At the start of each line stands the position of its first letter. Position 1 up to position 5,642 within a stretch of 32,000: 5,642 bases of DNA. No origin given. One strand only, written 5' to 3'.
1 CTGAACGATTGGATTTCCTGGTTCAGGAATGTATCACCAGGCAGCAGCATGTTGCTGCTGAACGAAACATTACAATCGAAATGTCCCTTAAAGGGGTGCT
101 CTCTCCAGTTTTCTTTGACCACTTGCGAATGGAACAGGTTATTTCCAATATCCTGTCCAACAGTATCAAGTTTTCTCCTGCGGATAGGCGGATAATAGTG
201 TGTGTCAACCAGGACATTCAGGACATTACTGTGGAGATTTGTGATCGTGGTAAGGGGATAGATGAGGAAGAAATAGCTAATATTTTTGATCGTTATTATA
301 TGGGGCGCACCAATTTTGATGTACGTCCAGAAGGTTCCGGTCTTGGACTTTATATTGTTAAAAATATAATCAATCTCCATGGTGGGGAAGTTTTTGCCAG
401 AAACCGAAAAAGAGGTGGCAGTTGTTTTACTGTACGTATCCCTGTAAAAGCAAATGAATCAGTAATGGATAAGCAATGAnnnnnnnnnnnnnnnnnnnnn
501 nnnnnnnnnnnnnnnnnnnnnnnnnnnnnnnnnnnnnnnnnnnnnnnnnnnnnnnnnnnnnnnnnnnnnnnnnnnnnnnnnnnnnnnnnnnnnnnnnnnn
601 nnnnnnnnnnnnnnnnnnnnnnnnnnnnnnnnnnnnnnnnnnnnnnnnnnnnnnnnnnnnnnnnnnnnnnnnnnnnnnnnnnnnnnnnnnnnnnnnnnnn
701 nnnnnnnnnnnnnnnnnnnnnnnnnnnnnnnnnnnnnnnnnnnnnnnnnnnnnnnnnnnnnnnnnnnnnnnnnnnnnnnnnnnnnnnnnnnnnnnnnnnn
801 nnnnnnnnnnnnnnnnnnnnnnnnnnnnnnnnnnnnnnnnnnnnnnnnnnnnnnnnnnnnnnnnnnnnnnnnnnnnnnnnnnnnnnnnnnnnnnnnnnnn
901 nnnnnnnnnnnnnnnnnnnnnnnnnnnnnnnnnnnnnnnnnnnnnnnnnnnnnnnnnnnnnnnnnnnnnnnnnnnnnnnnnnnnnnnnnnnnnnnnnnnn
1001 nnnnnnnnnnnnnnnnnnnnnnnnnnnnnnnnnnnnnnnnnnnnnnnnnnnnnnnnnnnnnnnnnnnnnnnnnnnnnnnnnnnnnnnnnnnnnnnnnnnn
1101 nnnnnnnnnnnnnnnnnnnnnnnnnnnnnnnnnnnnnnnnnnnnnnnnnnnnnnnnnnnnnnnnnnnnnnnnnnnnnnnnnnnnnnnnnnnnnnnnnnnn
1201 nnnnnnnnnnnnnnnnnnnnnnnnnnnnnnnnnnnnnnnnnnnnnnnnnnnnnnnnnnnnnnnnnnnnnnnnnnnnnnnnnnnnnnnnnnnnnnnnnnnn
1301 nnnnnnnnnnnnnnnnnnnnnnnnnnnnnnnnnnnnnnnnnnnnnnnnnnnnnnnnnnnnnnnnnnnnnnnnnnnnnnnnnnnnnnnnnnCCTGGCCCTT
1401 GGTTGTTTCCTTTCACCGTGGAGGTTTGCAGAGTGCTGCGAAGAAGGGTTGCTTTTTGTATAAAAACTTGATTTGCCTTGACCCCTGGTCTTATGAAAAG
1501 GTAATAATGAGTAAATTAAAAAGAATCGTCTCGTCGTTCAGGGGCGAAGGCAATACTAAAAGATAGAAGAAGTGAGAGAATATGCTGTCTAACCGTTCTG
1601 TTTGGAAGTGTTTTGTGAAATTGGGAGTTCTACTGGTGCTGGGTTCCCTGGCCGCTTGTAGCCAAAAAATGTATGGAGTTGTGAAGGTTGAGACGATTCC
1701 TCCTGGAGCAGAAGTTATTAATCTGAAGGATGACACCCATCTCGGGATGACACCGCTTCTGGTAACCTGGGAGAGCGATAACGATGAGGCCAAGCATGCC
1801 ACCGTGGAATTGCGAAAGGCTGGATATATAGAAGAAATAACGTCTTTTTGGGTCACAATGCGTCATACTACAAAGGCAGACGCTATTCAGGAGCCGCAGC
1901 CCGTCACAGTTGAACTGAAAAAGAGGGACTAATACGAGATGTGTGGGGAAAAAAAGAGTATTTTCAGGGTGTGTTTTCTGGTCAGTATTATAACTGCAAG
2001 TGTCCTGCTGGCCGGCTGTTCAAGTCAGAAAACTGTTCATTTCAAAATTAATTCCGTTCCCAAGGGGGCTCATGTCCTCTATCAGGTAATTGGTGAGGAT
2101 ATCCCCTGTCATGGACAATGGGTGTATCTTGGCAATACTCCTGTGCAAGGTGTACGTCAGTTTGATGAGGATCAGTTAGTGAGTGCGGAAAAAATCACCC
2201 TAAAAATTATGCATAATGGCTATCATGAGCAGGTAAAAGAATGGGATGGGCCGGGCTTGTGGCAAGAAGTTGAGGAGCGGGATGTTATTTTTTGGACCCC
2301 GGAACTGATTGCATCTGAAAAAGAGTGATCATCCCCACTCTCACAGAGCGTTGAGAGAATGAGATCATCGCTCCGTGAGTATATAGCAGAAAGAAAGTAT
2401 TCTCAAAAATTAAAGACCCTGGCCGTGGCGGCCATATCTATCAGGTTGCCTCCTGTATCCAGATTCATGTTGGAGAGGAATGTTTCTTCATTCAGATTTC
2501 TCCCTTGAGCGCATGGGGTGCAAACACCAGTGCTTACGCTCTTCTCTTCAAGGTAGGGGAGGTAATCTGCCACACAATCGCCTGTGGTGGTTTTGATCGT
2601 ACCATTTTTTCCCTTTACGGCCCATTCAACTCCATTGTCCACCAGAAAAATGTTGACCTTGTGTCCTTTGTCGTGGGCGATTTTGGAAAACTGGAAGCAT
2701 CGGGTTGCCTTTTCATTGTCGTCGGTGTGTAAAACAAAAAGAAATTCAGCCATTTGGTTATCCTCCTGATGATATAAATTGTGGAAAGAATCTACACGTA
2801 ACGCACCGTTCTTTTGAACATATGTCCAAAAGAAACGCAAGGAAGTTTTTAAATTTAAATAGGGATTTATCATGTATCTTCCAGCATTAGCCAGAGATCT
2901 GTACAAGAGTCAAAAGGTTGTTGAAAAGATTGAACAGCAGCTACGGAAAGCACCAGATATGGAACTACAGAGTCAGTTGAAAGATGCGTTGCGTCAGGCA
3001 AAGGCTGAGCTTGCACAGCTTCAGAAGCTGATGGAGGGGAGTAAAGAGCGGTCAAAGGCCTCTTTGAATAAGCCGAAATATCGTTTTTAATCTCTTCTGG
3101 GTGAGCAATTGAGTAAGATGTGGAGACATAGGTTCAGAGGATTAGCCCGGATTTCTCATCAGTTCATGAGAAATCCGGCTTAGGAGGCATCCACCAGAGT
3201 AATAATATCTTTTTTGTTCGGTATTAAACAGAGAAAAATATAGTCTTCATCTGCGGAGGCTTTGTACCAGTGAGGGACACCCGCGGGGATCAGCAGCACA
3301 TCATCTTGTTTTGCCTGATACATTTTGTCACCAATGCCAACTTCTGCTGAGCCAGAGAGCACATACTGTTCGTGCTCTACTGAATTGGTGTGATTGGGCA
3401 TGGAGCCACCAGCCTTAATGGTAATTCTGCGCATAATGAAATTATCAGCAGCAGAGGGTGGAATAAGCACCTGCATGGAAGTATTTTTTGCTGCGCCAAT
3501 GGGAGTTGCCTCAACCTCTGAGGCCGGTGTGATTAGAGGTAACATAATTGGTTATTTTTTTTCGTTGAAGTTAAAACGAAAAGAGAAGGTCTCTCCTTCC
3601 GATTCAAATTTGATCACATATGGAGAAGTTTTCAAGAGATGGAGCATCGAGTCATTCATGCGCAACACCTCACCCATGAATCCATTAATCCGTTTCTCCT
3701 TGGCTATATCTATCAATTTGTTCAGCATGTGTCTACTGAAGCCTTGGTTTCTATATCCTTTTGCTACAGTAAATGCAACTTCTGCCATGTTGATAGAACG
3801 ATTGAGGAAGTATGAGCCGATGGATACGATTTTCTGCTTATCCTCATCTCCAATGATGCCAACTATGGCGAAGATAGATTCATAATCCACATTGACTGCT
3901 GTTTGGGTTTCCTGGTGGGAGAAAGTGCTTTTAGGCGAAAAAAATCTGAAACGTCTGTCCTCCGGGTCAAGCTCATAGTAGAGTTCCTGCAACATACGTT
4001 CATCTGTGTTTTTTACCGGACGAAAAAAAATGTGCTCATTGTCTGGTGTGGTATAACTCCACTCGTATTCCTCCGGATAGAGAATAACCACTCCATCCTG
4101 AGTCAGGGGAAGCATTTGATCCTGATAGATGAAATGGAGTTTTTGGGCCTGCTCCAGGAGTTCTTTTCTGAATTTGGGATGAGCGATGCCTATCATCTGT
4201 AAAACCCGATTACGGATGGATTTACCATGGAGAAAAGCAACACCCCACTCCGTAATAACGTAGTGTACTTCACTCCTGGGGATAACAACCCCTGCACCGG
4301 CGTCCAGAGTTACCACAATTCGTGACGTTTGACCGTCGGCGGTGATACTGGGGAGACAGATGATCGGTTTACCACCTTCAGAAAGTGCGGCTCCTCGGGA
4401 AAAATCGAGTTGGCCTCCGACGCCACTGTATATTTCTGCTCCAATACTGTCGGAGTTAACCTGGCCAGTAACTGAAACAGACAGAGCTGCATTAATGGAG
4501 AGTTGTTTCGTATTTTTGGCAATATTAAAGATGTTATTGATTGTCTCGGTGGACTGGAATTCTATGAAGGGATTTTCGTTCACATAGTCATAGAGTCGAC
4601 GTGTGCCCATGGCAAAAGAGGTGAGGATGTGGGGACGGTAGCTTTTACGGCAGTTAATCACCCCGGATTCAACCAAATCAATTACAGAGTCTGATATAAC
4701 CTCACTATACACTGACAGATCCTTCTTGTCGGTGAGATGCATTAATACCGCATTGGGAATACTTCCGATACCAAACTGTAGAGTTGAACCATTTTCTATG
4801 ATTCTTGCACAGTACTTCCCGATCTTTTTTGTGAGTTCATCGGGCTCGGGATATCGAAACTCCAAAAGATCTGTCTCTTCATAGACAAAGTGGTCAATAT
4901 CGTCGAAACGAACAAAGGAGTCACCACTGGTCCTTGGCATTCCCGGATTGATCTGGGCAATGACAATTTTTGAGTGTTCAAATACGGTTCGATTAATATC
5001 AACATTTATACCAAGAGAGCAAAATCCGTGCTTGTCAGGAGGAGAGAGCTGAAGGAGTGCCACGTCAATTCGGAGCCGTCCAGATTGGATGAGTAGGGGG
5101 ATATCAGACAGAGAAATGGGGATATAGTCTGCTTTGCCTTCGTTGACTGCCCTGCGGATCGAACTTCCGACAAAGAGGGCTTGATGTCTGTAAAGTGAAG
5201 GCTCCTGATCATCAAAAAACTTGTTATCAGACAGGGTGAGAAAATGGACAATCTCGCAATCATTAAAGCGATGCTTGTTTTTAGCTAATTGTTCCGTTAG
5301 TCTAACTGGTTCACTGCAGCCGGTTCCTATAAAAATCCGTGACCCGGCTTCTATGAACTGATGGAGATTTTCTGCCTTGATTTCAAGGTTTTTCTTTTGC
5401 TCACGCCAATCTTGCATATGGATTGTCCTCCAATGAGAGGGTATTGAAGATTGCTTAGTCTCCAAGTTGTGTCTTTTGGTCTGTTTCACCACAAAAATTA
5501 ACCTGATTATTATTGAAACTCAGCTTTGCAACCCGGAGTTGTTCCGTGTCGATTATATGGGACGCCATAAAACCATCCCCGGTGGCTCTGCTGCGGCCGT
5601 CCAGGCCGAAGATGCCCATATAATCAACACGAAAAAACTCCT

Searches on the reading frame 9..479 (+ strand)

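Call 27: search_protein_families(library=pfam, proteins=[window:9-479:+], max_evalue=0.001)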
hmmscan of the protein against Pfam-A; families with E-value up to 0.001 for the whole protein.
window:9-479:+ (156 aa): 2 families
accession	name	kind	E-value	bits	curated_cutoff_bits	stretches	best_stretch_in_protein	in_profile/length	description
PF02518.31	HATPase_c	-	1.5e-26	93.4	26.4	1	37-147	2-110/111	Histidine kinase-, DNA gyrase B-, and HSP90-like ATPase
PF13581.12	HATPase_c_2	-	0.00069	20.1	27.4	1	48-124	39-112/127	Histidine kinase-like ATPase domain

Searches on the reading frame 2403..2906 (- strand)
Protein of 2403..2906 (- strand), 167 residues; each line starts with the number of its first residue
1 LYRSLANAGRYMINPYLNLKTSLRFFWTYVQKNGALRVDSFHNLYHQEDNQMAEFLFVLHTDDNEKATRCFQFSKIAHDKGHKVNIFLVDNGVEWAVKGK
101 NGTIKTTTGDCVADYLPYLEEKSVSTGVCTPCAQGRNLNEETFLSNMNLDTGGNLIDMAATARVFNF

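Call 26: search_protein_families(library=pfam, proteins=[window:2403-2906:-], max_evalue=0.001)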
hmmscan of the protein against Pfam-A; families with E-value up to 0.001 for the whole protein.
window:2403-2906:- (167 aa): 1 family
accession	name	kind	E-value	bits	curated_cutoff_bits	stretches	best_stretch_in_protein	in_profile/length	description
PF02635.20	DsrE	-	2.8e-16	60.2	22.7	1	56-167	4-116/116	DsrE/DsrF-like family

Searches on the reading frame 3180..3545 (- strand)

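Call 27: search_protein_families(library=pfam, proteins=[window:3180-3545:-], max_evalue=0.001)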
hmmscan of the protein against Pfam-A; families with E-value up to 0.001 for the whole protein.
window:3180-3545:- (121 aa): 3 families
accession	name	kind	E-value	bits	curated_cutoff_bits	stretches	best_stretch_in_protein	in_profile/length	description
PF07883.17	Cupin_2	-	5.7e-14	52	27.2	1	40-107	2-69/70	Cupin domain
PF02311.25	AraC_binding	-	7.8e-08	32.6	21.1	1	50-108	17-75/135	AraC-like ligand binding domain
PF00190.28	Cupin_1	-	7.3e-07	29.3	22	1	37-116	34-122/151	Cupin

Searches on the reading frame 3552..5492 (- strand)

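Call 26: search_protein_families(library=pfam, proteins=[window:3552-5492:-], max_evalue=0.001)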
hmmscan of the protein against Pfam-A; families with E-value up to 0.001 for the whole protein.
window:3552-5492:- (646 aa): 4 families
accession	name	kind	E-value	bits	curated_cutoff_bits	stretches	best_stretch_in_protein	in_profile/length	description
PF13336.12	AcetylCoA_hyd_C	-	2.8e-58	196.6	23.7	1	296-449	1-154/154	Acetyl-CoA hydrolase/transferase C-terminal domain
PF02550.21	AcetylCoA_hydro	-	6.2e-26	92.1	24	1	44-204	22-188/198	Acetyl-CoA hydrolase/transferase N-terminal domain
PF00583.31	Acetyltransf_1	-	9.7e-06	26.3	20.7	1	544-619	37-110/116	Acetyltransferase (GNAT) family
PF13302.13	Acetyltransf_3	-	9.2e-05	23.6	25.4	1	488-621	2-133/138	Acetyltransferase (GNAT) domain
